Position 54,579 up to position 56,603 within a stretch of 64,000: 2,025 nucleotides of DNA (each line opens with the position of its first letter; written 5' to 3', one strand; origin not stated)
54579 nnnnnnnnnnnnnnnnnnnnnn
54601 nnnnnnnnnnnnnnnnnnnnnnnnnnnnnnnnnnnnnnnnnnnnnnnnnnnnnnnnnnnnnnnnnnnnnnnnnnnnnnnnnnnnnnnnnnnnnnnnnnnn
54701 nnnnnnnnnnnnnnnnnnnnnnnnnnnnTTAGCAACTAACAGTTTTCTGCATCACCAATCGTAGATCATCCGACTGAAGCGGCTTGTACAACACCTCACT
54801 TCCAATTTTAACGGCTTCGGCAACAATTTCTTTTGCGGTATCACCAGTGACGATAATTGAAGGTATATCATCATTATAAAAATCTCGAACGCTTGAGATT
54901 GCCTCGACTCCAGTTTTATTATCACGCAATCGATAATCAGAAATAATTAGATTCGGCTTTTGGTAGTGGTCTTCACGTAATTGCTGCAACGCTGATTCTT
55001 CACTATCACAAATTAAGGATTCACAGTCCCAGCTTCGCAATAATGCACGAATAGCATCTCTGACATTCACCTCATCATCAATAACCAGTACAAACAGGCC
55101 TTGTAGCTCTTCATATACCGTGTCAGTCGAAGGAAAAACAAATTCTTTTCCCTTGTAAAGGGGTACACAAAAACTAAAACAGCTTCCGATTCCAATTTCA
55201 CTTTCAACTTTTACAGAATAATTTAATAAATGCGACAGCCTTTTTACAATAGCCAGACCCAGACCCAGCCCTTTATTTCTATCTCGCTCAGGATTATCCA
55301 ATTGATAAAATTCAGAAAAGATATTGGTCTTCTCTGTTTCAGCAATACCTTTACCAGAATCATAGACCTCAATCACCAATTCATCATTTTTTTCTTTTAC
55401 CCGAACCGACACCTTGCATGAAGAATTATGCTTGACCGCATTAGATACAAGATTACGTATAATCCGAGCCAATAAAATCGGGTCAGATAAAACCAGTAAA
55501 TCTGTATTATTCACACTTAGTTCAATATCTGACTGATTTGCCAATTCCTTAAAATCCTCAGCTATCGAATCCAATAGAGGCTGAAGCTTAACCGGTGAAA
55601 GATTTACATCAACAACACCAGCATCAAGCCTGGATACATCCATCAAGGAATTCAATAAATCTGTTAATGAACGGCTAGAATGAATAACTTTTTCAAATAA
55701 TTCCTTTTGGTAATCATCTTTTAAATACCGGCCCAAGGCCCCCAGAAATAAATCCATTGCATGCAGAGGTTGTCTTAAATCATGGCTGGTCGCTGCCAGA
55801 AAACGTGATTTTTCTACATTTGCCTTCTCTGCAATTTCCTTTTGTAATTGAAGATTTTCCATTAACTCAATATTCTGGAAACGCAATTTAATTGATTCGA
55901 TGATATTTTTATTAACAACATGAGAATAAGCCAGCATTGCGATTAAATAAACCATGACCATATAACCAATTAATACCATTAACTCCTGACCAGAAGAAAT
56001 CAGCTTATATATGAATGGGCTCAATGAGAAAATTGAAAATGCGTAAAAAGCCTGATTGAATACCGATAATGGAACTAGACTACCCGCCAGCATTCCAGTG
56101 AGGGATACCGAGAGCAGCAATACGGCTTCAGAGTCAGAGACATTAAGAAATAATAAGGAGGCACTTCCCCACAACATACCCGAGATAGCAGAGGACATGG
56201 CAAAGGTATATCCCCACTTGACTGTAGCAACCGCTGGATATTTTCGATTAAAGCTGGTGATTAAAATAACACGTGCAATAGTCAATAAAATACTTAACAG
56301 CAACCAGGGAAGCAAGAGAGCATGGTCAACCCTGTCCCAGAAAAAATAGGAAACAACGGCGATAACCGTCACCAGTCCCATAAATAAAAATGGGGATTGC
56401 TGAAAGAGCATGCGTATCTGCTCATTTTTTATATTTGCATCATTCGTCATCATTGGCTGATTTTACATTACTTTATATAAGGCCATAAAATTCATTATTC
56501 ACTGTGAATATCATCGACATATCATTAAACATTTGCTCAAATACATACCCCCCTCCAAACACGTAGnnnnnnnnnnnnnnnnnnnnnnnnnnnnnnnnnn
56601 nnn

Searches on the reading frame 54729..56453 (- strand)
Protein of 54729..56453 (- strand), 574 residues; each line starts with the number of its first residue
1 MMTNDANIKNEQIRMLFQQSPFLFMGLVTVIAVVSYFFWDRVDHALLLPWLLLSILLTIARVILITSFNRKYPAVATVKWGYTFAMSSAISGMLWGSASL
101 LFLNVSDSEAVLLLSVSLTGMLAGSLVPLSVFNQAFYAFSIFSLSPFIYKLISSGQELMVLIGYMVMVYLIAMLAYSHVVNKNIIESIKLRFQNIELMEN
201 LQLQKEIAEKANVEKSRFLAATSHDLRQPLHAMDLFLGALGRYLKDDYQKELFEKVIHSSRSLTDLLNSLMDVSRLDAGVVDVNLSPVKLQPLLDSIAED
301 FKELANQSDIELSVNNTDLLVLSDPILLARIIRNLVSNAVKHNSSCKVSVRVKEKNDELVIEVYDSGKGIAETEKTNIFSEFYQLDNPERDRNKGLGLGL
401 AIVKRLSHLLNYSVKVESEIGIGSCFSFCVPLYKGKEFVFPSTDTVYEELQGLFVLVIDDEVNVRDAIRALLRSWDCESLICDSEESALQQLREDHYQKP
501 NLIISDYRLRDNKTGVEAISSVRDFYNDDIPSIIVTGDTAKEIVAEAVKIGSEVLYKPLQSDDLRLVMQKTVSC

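Call 61: search_protein_families(library=pfam, proteins=[window:54729-56453:-], max_evalue=0.00001)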
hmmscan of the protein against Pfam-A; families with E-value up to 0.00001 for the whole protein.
window:54729-56453:- (574 aa): 4 families
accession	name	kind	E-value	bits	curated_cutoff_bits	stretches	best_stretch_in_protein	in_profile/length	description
PF02518.31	HATPase_c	-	9.5e-25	87.6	26.4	1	324-433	2-110/111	Histidine kinase-, DNA gyrase B-, and HSP90-like ATPase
PF00512.31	HisKA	-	1.6e-14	54.1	26.9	1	215-279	2-66/66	His Kinase A (phospho-acceptor) domain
PF00072.30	Response_reg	-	2.2e-13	50.8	30.2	1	455-565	1-107/111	Response regulator receiver domain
PF13581.12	HATPase_c_2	-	6.7e-06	26.6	27.4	0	334-412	42-114/127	Histidine kinase-like ATPase domain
